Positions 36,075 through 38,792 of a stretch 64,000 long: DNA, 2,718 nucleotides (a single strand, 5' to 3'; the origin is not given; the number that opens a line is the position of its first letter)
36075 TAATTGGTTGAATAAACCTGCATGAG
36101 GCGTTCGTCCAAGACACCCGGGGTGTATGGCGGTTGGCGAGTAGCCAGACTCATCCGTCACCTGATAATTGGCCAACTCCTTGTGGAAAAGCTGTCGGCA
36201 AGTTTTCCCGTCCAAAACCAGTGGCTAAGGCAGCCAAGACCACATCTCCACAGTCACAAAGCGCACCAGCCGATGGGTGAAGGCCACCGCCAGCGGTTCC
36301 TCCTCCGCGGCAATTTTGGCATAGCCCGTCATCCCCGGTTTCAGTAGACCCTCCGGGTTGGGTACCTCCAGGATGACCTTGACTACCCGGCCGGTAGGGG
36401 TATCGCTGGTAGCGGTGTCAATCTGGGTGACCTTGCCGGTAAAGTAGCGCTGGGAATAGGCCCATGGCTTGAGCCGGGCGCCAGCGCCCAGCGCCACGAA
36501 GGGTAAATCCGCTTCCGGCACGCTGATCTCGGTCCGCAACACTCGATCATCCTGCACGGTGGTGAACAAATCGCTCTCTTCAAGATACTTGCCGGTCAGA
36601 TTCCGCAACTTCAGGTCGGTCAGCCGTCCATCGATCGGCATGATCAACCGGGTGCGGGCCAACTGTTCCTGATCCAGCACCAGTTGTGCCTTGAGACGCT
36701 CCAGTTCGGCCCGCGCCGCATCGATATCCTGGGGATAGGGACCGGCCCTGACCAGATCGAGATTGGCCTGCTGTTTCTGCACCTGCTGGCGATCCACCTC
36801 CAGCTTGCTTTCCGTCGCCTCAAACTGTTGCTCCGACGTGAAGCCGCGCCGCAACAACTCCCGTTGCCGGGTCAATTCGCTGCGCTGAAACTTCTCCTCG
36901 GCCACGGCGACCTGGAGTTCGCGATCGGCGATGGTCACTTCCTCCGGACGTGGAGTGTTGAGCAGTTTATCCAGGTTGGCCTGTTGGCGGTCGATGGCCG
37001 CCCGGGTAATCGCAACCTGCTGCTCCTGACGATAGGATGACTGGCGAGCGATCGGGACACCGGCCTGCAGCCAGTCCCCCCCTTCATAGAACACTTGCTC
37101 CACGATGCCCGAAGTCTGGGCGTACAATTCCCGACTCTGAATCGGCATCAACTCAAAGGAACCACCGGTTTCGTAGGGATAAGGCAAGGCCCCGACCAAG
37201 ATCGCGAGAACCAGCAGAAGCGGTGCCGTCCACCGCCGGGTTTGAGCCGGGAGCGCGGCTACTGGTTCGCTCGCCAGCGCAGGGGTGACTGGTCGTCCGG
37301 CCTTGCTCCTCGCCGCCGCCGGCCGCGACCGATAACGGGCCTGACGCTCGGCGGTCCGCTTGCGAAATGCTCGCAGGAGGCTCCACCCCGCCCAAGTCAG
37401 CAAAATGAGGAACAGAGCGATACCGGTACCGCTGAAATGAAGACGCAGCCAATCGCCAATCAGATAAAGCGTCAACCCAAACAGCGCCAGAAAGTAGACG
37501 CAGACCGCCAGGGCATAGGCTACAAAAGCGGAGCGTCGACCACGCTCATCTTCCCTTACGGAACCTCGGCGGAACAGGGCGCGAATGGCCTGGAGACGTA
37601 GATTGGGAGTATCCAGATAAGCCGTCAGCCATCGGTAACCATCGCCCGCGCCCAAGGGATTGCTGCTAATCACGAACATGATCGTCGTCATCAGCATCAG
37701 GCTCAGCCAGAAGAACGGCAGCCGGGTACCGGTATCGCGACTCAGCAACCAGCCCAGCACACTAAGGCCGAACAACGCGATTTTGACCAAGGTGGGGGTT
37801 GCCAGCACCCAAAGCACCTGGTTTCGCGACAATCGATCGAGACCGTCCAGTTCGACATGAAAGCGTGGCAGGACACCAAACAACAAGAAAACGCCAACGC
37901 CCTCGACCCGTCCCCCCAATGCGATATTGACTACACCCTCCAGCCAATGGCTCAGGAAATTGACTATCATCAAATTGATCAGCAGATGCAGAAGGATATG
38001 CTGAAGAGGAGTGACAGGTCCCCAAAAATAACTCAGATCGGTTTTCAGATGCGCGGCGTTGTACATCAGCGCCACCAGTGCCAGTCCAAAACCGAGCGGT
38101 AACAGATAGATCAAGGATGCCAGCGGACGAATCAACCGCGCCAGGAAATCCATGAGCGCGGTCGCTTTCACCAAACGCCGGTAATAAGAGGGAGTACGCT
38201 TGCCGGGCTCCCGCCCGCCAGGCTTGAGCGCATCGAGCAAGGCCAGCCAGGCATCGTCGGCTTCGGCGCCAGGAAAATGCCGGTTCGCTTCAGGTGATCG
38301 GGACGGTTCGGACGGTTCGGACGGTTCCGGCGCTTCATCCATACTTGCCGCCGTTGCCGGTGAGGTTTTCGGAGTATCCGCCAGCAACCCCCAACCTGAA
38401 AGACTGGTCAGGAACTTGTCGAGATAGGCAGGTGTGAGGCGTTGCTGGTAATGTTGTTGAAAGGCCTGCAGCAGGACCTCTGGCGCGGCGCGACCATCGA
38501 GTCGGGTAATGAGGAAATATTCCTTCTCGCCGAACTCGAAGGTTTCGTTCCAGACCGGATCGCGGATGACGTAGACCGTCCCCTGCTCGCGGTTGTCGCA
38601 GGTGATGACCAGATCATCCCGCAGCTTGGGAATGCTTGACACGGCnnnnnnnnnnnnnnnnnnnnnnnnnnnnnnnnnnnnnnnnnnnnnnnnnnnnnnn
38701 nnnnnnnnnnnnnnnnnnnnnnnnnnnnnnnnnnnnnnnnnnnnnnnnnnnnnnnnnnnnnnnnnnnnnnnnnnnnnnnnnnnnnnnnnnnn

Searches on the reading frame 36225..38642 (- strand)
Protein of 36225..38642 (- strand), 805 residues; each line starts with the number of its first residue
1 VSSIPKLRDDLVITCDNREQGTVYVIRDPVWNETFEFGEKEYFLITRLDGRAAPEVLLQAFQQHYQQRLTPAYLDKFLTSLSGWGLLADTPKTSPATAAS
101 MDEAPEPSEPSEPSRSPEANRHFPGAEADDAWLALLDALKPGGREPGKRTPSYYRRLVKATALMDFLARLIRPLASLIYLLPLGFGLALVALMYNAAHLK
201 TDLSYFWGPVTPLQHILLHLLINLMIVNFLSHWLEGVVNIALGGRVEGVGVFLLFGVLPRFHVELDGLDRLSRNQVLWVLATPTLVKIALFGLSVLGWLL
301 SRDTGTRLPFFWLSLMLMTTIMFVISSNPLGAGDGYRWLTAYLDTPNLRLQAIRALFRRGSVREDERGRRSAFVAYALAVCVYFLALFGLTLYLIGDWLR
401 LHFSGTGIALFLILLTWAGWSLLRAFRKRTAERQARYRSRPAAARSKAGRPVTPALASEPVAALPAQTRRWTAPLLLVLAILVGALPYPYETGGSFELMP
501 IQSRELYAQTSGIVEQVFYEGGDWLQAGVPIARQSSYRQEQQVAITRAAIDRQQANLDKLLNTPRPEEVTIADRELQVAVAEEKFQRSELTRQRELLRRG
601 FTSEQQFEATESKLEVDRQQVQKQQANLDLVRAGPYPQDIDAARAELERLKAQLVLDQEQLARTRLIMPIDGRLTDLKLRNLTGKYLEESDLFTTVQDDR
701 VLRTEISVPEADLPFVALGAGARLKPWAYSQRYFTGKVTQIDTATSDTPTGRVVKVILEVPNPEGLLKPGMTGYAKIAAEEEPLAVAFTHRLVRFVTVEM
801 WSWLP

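Call 3: search_protein_families(library=pfam, proteins=[window:36225-38642:-], max_evalue=0.01)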
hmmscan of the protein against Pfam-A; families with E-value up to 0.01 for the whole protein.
window:36225-38642:- (805 aa): 3 families
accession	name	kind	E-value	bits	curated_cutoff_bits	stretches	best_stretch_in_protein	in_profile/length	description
PF16576.10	HlyD_D23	-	5.1e-13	49.2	30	1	622-772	72-213/214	Barrel-sandwich domain of CusB or HlyD membrane-fusion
PF13437.12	HlyD_3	-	3.6e-09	37.7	22.2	1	669-770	5-106/106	HlyD family secretion protein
PF11862.13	DUF3382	-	0.006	17.3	28.9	0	372-482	6-96/97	Domain of unknown function (DUF3382)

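Call 5: search_protein_families(library=ncbifam, proteins=[window:36225-38642:-], max_evalue=0.01)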
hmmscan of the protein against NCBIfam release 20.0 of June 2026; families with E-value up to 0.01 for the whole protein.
window:36225-38642:- (805 aa): 12 families
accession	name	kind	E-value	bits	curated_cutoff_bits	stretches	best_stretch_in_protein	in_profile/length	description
TIGR01730.1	RND_mfp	subfamily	3.8e-25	88.5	94.9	2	639-782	110-249/322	efflux RND transporter periplasmic adaptor subunit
NF002939.0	PRK03598.1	equivalog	3.8e-20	72.3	393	1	505-741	46-280/332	secretion protein HlyD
NF041824.1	daptide_HExxH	equivalog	1.3e-12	47.6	300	1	157-428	103-374/379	daptide biosynthesis intramembrane metalloprotease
NF007785.0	PRK10476.1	equivalog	4.9e-12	45.3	376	1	553-756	101-299/347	multidrug transporter subunit MdtN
TIGR00999.1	8a0102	subfamily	3.7e-11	42.7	319.3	1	572-785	25-210/271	CzcB/NccB family metal efflux transporter periplasmic adaptor subunit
TIGR00998.1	8a0101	subfamily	3.5e-10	39.4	390.8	1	506-747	45-287/334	EmrA/EmrK family multidrug efflux transporter periplasmic adaptor subunit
TIGR02971.1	heterocyst_DevB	subfamily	8.7e-09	35.2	129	1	535-742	63-279/327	ABC exporter membrane fusion protein, DevB family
TIGR01843.1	type_I_hlyD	subfamily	3e-06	26.5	208.65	1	541-777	143-396/422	HlyD family type I secretion periplasmic adaptor subunit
NF008606.0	PRK11578.1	equivalog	4.4e-06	26.1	342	1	574-779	102-300/371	macrolide transporter subunit MacA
NF007303.0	PRK09783.1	subfamily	2.1e-05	23.1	390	1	658-788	209-335/414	copper/silver efflux system membrane fusion protein CusB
NF058609.1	RiPP_HExxH_LiaK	equivalog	0.00032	20.4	225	1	187-345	62-214/246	YydH/LiaK family epipeptide maturation metalloprotease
NF011715.0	PRK15136.1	equivalog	0.00057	18.6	563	1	506-746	64-297/390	multidrug efflux MFS transporter periplasmic adaptor subunit EmrA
